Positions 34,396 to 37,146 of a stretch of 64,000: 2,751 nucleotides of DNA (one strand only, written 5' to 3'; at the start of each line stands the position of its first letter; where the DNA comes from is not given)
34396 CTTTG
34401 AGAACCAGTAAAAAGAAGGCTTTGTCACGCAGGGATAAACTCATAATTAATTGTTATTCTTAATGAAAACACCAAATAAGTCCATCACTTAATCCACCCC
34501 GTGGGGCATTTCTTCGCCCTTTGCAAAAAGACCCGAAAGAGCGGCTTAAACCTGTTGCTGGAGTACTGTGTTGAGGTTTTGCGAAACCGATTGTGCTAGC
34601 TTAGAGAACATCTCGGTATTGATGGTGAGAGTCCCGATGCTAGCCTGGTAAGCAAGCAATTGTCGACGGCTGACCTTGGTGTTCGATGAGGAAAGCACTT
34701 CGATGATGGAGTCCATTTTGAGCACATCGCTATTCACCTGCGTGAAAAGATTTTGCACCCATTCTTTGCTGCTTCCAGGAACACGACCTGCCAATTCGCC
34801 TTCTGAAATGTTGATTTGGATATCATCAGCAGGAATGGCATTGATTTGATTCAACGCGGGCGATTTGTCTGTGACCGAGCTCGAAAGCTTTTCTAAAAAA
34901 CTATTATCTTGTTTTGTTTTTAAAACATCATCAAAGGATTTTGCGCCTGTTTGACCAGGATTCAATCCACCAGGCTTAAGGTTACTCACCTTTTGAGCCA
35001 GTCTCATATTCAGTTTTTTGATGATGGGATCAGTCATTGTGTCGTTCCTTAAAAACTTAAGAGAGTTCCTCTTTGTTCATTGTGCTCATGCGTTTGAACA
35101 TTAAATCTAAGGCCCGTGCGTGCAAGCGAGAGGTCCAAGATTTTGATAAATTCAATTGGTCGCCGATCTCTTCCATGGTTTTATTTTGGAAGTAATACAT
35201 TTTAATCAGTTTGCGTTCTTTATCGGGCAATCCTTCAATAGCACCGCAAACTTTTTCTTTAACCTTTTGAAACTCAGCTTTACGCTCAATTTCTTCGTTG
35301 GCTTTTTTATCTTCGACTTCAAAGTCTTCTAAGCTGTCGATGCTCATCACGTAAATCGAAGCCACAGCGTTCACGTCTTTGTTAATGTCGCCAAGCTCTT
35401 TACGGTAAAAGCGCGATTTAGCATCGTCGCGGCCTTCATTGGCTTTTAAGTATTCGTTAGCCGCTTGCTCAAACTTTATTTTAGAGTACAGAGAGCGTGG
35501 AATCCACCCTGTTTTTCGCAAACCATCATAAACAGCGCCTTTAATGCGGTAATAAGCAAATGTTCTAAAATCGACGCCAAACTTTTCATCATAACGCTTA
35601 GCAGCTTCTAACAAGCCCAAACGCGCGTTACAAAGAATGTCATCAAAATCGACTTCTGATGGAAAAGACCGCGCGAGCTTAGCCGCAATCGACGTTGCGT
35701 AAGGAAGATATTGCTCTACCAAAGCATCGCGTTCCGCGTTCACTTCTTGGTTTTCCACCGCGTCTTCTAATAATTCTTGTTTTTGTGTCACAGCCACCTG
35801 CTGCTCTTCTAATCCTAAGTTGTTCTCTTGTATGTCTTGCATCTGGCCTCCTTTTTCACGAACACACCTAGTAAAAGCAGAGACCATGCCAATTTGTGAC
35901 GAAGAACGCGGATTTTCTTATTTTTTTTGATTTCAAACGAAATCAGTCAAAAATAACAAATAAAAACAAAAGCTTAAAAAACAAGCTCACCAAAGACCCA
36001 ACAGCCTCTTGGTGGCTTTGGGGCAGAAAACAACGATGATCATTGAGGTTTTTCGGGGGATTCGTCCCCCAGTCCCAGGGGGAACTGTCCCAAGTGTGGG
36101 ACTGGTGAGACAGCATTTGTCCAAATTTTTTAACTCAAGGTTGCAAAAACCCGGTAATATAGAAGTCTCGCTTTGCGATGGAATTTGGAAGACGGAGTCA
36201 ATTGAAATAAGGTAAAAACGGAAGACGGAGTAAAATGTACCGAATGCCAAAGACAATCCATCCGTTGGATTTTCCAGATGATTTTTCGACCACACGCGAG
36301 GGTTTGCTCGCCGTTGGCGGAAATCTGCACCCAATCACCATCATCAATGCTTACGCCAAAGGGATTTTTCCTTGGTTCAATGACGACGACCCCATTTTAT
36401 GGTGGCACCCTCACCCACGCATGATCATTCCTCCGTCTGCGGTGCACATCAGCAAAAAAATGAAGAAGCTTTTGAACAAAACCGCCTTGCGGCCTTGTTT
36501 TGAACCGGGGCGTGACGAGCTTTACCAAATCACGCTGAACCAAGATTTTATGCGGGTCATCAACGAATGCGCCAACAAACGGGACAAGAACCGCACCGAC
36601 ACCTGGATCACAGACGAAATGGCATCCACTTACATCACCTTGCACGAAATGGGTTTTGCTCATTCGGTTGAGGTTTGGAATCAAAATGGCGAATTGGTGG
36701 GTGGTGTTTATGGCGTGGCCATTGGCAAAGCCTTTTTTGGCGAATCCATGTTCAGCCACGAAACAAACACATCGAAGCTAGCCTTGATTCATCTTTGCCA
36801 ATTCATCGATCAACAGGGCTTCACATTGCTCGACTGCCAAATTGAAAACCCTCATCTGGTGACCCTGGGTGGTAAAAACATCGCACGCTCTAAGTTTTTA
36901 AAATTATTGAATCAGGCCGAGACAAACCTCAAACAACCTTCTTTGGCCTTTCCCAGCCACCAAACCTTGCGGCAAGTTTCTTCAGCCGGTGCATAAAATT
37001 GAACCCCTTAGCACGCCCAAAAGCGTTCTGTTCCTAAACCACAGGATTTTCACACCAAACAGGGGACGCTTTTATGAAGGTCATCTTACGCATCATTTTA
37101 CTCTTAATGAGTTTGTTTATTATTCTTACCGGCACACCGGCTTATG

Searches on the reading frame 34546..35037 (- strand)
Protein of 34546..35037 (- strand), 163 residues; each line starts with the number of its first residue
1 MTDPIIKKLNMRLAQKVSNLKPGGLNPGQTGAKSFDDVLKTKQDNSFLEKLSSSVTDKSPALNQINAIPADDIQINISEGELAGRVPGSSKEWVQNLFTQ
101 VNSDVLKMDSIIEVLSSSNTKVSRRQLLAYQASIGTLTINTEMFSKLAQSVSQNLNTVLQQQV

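Call 6: search_protein_families(library=pfam, proteins=[window:34546-35037:-], max_evalue=0.01)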
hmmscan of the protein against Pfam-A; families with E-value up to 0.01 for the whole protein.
window:34546-35037:- (163 aa): 1 family
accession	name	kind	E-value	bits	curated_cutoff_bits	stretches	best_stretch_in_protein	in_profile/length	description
PF17001.10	T3SS_basalb_I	-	0.0017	19.2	32.4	1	100-162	32-94/94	Type III secretion basal body protein I, YscI, HrpB, PscI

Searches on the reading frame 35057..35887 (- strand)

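Call 6: search_protein_families(library=pfam, proteins=[window:35057-35887:-], max_evalue=0.01)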
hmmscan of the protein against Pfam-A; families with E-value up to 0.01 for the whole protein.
window:35057-35887:- (276 aa): 4 families
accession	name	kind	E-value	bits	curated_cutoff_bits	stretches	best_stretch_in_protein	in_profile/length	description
PF04545.22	Sigma70_r4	-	5.7e-13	48.6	24.1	1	216-261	1-46/50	Sigma-70, region 4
PF04542.20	Sigma70_r2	-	1e-12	48.1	24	1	56-128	1-70/71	Sigma-70 region 2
PF08281.18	Sigma70_r4_2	-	5.4e-06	26.4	25.7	1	216-250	7-41/54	Sigma-70, region 4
PF07374.17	DUF1492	-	0.00031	21.3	21.5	1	177-256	22-92/100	Protein of unknown function (DUF1492)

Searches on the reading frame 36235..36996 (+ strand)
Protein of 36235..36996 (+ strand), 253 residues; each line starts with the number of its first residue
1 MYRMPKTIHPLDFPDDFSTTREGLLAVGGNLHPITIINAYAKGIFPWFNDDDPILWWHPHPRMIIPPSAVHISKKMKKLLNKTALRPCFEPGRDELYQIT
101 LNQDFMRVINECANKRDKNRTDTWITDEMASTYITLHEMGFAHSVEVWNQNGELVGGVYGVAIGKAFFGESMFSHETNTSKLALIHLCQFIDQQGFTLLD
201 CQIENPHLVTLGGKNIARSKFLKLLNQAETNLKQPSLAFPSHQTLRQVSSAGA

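Call 6: search_protein_families(library=pfam, proteins=[window:36235-36996:+], max_evalue=0.01)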
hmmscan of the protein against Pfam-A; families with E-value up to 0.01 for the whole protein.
window:36235-36996:+ (253 aa): 2 families
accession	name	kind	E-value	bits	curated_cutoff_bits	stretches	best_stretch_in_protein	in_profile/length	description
PF03588.20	Leu_Phe_trans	-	5.7e-71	237.9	22.7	1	35-216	3-170/171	Leucyl/phenylalanyl-tRNA protein transferase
PF15792.10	LAS2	-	0.0045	17.7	27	0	212-244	32-64/74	Lung adenoma susceptibility protein 2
